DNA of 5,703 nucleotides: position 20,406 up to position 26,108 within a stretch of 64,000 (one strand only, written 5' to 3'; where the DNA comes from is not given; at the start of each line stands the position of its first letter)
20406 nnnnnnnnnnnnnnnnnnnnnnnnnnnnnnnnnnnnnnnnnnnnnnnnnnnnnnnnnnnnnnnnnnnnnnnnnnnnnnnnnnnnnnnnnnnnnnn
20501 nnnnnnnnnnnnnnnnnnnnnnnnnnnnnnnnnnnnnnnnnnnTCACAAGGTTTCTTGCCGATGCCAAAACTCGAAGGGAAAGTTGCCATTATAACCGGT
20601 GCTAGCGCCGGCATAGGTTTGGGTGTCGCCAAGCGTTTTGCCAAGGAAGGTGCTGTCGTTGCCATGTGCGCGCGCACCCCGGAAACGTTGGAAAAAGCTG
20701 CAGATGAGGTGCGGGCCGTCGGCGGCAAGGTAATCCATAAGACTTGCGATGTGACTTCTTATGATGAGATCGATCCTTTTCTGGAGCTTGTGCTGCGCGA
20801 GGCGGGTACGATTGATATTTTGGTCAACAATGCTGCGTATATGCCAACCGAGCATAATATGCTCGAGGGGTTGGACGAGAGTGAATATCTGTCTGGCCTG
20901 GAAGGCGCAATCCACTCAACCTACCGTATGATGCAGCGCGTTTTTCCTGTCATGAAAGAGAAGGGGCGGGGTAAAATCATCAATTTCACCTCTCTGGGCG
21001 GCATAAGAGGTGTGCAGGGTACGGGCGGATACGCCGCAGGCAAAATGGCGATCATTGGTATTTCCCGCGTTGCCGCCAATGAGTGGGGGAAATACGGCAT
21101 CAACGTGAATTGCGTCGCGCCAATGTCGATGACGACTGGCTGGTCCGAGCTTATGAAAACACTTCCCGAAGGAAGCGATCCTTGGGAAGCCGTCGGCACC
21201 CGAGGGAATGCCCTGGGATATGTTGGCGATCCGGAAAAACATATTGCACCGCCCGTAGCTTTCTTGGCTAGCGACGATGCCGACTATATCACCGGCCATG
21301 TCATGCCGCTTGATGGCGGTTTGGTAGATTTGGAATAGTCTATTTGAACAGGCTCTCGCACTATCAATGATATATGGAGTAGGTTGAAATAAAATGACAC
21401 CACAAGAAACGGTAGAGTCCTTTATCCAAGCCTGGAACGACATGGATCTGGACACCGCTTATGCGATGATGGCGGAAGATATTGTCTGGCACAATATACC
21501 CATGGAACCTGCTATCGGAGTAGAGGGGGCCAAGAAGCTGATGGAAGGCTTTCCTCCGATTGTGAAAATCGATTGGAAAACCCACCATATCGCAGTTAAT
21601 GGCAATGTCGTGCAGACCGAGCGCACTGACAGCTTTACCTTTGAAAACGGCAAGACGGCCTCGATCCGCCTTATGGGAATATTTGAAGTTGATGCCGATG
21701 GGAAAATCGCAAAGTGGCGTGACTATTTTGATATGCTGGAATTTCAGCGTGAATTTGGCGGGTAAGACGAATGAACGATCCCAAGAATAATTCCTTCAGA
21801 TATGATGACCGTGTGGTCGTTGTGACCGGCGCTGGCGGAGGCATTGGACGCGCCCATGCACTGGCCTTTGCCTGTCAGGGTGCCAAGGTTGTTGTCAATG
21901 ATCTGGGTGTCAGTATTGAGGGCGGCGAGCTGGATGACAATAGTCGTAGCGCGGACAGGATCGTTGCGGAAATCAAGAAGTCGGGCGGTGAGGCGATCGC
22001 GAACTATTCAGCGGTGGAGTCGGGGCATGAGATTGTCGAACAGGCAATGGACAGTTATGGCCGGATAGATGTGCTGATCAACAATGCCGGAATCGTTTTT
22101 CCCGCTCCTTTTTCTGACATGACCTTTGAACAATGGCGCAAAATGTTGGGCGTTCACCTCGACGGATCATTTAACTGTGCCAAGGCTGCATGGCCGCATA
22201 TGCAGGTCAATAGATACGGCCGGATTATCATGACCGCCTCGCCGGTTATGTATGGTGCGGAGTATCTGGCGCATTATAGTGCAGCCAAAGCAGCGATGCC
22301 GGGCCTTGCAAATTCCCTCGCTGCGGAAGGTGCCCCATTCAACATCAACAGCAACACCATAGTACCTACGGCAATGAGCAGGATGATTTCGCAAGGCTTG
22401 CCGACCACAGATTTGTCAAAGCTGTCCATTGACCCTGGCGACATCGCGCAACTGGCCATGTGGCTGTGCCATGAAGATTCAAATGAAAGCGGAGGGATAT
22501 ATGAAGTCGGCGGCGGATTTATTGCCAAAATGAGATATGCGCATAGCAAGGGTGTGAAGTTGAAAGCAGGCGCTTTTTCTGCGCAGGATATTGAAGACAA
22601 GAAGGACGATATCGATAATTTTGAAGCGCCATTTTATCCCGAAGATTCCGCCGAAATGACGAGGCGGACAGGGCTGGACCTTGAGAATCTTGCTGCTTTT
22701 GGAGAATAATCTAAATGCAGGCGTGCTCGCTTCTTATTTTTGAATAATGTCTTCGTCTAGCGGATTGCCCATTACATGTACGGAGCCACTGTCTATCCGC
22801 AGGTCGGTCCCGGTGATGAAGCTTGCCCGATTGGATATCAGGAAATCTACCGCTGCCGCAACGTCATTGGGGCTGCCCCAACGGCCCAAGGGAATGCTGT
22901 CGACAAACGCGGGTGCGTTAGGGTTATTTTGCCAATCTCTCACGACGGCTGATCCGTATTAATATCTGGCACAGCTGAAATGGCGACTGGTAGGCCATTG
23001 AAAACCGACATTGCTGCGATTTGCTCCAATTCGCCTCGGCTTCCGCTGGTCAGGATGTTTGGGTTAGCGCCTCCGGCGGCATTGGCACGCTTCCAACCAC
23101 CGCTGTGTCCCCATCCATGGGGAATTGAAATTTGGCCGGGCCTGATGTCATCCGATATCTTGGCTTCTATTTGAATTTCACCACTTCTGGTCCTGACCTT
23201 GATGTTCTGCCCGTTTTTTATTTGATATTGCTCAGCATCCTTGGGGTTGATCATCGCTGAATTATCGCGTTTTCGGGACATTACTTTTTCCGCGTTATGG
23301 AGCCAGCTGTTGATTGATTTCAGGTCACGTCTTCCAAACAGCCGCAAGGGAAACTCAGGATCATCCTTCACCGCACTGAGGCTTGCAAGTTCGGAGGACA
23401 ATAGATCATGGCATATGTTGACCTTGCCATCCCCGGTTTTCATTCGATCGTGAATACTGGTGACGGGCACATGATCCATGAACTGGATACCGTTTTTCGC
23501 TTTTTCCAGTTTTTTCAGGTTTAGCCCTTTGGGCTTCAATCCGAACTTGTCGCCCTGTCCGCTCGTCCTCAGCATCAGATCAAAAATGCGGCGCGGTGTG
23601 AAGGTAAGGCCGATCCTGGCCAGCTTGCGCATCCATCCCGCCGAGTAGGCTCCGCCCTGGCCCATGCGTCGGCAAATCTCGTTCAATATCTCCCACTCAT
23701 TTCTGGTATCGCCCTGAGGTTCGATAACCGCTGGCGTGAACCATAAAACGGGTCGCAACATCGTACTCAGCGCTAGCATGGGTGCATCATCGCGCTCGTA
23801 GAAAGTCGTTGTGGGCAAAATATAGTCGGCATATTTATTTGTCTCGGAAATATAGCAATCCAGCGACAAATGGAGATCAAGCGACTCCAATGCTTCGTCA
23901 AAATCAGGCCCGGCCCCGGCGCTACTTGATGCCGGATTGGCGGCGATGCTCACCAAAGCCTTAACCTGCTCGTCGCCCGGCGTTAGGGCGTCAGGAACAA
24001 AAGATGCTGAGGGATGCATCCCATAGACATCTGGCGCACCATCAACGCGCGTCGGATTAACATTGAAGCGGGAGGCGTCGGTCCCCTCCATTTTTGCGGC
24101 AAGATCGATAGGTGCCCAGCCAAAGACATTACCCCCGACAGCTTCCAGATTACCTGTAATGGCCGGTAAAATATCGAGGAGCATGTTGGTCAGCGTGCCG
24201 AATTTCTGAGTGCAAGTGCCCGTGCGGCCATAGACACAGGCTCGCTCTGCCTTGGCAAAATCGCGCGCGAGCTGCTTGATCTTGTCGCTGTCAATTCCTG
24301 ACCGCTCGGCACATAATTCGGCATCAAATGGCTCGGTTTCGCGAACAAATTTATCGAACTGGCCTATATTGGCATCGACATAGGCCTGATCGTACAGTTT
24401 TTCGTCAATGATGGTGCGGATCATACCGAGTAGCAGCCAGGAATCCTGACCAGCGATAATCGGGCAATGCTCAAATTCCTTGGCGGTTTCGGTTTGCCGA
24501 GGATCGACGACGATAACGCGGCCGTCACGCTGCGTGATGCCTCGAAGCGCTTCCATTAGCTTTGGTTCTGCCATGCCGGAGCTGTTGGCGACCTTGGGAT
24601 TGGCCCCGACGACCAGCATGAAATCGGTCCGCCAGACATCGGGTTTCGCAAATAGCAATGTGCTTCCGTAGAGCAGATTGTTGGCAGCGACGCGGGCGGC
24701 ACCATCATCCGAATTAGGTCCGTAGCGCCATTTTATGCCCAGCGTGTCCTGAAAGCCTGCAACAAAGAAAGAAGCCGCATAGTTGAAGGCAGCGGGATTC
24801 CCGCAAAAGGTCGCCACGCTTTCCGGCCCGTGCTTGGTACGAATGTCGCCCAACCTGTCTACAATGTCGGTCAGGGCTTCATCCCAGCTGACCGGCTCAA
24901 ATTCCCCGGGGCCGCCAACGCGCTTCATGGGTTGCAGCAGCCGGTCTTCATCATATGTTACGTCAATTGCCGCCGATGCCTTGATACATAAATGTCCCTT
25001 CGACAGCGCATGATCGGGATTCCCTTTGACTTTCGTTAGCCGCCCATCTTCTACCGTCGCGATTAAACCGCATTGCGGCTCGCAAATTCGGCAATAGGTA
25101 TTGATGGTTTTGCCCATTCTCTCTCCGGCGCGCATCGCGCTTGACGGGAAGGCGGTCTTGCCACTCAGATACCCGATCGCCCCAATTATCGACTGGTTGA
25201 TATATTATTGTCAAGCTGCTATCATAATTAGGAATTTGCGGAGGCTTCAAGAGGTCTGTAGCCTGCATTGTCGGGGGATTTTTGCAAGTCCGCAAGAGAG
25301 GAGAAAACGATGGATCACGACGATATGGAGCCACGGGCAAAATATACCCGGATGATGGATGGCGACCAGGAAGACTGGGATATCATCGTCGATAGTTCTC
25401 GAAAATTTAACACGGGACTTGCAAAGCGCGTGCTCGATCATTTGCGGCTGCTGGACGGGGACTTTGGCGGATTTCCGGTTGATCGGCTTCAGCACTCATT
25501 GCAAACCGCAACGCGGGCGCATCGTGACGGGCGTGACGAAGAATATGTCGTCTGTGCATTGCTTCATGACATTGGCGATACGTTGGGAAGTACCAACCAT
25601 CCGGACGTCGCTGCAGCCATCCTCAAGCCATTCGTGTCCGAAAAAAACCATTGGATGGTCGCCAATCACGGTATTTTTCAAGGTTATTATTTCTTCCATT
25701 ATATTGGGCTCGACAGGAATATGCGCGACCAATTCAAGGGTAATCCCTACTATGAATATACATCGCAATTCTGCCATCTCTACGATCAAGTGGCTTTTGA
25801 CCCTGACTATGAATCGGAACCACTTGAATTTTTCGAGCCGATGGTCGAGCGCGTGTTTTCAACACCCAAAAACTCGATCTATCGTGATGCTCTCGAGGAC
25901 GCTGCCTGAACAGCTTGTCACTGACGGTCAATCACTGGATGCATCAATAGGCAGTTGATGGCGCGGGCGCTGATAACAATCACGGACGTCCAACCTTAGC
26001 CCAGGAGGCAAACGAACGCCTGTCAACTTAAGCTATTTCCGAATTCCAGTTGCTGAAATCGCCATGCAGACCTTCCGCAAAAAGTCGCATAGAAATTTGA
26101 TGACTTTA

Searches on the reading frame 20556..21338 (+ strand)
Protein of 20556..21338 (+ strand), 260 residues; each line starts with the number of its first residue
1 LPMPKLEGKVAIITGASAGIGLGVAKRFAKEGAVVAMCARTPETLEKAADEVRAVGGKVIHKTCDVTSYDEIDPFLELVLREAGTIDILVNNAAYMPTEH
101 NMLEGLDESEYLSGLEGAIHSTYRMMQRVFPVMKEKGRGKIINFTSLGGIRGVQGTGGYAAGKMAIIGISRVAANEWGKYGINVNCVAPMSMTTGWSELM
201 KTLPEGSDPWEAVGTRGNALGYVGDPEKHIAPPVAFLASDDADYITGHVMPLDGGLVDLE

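Call 9: search_protein_families(library=pfam, proteins=[window:20556-21338:+], max_evalue=0.00001)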
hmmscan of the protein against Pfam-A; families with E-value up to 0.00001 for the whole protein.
window:20556-21338:+ (260 aa): 3 families
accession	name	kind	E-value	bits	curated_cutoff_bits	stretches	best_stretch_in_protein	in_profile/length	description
PF13561.12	adh_short_C2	-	2.5e-50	171.7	27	1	15-256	1-235/236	Enoyl-(Acyl carrier protein) reductase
PF00106.31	adh_short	-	1.4e-47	162.1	26.6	1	9-196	1-186/195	short chain dehydrogenase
PF08659.16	KR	-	1.7e-09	38.3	22.6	1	12-164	4-154/180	KR domain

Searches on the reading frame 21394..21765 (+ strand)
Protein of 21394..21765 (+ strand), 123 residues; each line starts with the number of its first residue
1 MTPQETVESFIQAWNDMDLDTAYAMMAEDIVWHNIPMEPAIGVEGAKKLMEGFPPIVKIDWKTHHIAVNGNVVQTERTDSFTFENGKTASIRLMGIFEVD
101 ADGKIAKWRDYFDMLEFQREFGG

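Call 48: search_protein_families(library=pfam, proteins=[window:21394-21765:+], max_evalue=0.00001)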
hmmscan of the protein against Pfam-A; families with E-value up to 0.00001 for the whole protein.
window:21394-21765:+ (123 aa): 3 families
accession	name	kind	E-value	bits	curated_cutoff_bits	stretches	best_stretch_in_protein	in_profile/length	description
PF07858.18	LEH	-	9.8e-22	78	24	1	3-117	3-116/122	Limonene-1,2-epoxide hydrolase catalytic domain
PF12680.13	SnoaL_2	-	7.9e-16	59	27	1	7-108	1-102/102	SnoaL-like domain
PF07366.18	SnoaL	-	2.3e-09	37.6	28.4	1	7-119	4-124/126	SnoaL-like polyketide cyclase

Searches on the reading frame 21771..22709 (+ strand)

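Call 9: search_protein_families(library=pfam, proteins=[window:21771-22709:+], max_evalue=0.00001)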
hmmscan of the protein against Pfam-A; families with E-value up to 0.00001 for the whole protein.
window:21771-22709:+ (312 aa): 3 families
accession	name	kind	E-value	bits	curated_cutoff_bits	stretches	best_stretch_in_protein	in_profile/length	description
PF00106.31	adh_short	-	3.5e-36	125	26.6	1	14-203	1-183/195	short chain dehydrogenase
PF13561.12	adh_short_C2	-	4.7e-32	111.9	27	1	20-238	1-222/236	Enoyl-(Acyl carrier protein) reductase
PF08659.16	KR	-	2.2e-10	41.2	22.6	1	16-189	3-169/180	KR domain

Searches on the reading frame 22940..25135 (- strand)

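Call 48: search_protein_families(library=pfam, proteins=[window:22940-25135:-], max_evalue=0.00001)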
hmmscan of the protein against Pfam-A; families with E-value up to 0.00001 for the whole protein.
window:22940-25135:- (731 aa): 3 families
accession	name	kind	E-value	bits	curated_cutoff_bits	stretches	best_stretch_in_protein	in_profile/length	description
PF00384.28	Molybdopterin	-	3.8e-37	128.6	24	1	65-489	1-352/353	Molybdopterin oxidoreductase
PF01568.27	Molydop_binding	-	5.7e-20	71.8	26.8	1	597-705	1-102/110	Molydopterin dinucleotide binding domain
PF04879.21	Molybdop_Fe4S4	-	1.6e-12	47.7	22.7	1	9-61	2-54/55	Molybdopterin oxidoreductase Fe4S4 domain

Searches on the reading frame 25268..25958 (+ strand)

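Call 48: search_protein_families(library=pfam, proteins=[window:25359-25958:+], max_evalue=0.00001)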
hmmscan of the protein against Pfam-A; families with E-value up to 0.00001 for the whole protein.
window:25359-25958:+ (199 aa): 0 families

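Call 76: search_protein_families(library=pfam, proteins=[window:25268-25909:+], max_evalue=0.0001)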
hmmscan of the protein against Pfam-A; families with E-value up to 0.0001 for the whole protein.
window:25268-25909:+ (213 aa): 1 family
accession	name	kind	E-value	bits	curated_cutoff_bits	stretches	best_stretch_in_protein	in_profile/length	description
PF01966.28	HD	-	1.9e-05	25.3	22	1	73-124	1-71/116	HD domain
